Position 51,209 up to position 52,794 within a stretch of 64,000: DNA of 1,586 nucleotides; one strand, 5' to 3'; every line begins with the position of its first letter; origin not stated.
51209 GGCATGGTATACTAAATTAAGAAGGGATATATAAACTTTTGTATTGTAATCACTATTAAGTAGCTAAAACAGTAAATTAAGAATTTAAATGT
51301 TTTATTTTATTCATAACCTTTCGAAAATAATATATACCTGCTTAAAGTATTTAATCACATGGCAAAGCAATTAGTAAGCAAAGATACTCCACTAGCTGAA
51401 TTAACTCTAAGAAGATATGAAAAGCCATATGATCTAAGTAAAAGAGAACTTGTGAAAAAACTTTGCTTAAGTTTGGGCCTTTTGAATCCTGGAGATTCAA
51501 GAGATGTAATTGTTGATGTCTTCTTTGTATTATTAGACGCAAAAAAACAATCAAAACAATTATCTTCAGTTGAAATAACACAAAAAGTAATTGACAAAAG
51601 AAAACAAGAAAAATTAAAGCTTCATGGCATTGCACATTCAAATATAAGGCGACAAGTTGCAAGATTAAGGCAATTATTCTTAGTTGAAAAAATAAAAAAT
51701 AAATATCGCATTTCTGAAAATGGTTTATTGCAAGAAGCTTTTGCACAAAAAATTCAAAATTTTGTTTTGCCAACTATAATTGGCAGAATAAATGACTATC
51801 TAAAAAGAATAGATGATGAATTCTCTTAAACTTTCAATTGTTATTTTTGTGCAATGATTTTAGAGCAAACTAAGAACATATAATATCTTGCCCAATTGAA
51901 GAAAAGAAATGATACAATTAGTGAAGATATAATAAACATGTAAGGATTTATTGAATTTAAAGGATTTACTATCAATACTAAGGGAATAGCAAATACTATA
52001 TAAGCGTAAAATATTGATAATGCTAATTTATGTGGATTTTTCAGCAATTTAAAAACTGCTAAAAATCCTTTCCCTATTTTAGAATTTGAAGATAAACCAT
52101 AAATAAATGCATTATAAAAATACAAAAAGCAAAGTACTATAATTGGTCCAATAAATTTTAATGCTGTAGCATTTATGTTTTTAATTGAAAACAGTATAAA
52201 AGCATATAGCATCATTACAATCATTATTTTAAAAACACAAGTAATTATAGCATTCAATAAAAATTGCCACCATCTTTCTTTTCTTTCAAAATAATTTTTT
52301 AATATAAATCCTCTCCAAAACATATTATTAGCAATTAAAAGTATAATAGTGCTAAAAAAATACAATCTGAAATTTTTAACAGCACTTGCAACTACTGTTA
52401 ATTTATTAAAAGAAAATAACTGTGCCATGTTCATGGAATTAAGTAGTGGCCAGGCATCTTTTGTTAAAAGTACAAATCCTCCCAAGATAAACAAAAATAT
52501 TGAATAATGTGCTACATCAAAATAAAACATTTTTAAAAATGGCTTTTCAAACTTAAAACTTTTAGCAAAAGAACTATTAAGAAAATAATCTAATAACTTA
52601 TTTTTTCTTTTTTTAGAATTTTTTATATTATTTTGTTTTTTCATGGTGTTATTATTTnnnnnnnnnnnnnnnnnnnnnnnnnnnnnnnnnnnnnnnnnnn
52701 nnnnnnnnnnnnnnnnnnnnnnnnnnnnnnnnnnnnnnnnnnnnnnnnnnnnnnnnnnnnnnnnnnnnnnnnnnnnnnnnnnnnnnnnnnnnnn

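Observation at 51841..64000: Second surface-protein island on the minus strand: giant secreted proteins followed by a 722-aa class-III-signal protein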

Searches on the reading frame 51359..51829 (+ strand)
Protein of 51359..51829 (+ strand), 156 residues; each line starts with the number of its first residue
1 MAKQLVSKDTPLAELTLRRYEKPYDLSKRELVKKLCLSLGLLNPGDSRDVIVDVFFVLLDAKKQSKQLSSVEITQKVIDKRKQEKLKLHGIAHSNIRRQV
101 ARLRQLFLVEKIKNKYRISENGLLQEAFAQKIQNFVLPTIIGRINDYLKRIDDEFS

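Call 6: search_protein_families(library=pfam, proteins=[window:51359-51829:+], max_evalue=0.1)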
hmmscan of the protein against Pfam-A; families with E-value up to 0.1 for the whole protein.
window:51359-51829:+ (156 aa): 0 families

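Call 38: search_protein_families(library=ncbifam, proteins=[window:51359-51829:+], max_evalue=0.1)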
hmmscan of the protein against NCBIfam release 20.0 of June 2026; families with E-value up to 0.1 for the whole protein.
window:51359-51829:+ (156 aa): 2 families
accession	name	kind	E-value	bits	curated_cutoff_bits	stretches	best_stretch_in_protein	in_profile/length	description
TIGR01702.1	CO_DH_cata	equivalog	0.0026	16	478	1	20-103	102-184/621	anaerobic carbon-monoxide dehydrogenase catalytic subunit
NF002120.0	PRK00960.1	equivalog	0.041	12.4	611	1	47-115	96-168/518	serine--tRNA ligase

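Call 93: search_solved_structures(query=window:51359-51829:+, max_evalue=10)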
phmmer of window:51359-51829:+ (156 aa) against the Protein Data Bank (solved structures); distinct sequences matched with E-value up to 10: 4.
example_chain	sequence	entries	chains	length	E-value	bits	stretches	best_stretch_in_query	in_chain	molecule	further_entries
4v8m_BL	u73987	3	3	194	0.24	14.8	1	25-100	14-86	60S RIBOSOMAL PROTEIN L11, PUTATIVE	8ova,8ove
3jcs_D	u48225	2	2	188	0.61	13.5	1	29-98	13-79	ribosomal protein L5 | uL5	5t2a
6az3_D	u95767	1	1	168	0.69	13.3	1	30-99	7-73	60S ribosomal protein L11 (L5, L16)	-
8a3w_D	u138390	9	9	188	0.87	13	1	29-94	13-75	60S ribosomal protein L11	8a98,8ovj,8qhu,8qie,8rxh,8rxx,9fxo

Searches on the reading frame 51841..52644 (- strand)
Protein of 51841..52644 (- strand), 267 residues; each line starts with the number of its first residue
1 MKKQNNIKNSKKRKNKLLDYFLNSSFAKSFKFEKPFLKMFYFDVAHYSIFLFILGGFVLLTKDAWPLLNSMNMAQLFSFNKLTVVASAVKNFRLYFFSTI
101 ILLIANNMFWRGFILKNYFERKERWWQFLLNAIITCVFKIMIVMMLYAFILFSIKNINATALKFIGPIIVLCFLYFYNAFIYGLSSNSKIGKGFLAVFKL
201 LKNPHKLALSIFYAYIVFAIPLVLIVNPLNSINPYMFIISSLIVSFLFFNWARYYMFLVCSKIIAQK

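Call 6: search_protein_families(library=pfam, proteins=[window:51841-52644:-], max_evalue=0.1)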
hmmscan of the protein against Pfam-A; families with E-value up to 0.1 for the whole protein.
window:51841-52644:- (267 aa): 0 families

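Call 38: search_protein_families(library=ncbifam, proteins=[window:51841-52644:-], max_evalue=0.1)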
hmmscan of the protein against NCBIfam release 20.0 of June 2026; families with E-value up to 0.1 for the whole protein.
window:51841-52644:- (267 aa): 0 families

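Call 99: search_protein_families(library=pfam, alignment_id=A5, max_evalue=0.05)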
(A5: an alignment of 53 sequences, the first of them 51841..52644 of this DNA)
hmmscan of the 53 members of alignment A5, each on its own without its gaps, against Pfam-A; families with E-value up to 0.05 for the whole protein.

A. member 1, window:51841-52644:- (267 aa): 0 families

B. families by the number of members that match (of 53 scanned): 8 families
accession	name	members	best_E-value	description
PF03649.18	UPF0014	1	0.0012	Uncharacterised protein family (UPF0014)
PF06195.18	DUF996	1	0.003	Protein of unknown function (DUF996)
PF03553.21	Na_H_antiporter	1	0.012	Na+/H+ antiporter family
PF10746.14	Phage_holin_2_2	1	0.015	Phage holin T7 family, holin superfamily II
PF11683.13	DUF3278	1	0.021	Protein of unknown function (DUF3278)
PF17259.7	DUF5325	1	0.025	Family of unknown function (DUF5325)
PF15183.11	MRAP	1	0.031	Melanocortin-2 receptor accessory protein family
PF05552.17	MS_channel_1st_1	1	0.041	Mechanosensitive ion channel, conserved TM helix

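Call 100: search_solved_structures(query=A5, max_evalue=1)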
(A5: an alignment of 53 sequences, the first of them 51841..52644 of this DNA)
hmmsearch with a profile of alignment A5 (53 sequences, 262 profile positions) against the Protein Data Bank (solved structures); distinct sequences matched with E-value up to 1: 5.
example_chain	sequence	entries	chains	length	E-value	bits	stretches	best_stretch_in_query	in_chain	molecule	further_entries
6b87_A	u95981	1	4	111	0.0014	21.5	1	33-104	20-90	TMHC2_E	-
6m6z_A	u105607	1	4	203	0.0026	20.5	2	24-105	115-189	TMH4C4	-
4a2n_B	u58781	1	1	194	0.14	14.8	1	96-257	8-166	ISOPRENYLCYSTEINE CARBOXYL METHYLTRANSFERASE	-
8zyj_A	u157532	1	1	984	0.15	14.8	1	120-193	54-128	Sodium/potassium-transporting ATPase subunit alpha-4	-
8xir_A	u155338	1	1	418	0.78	12.4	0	135-246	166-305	Somatostatin receptor type 3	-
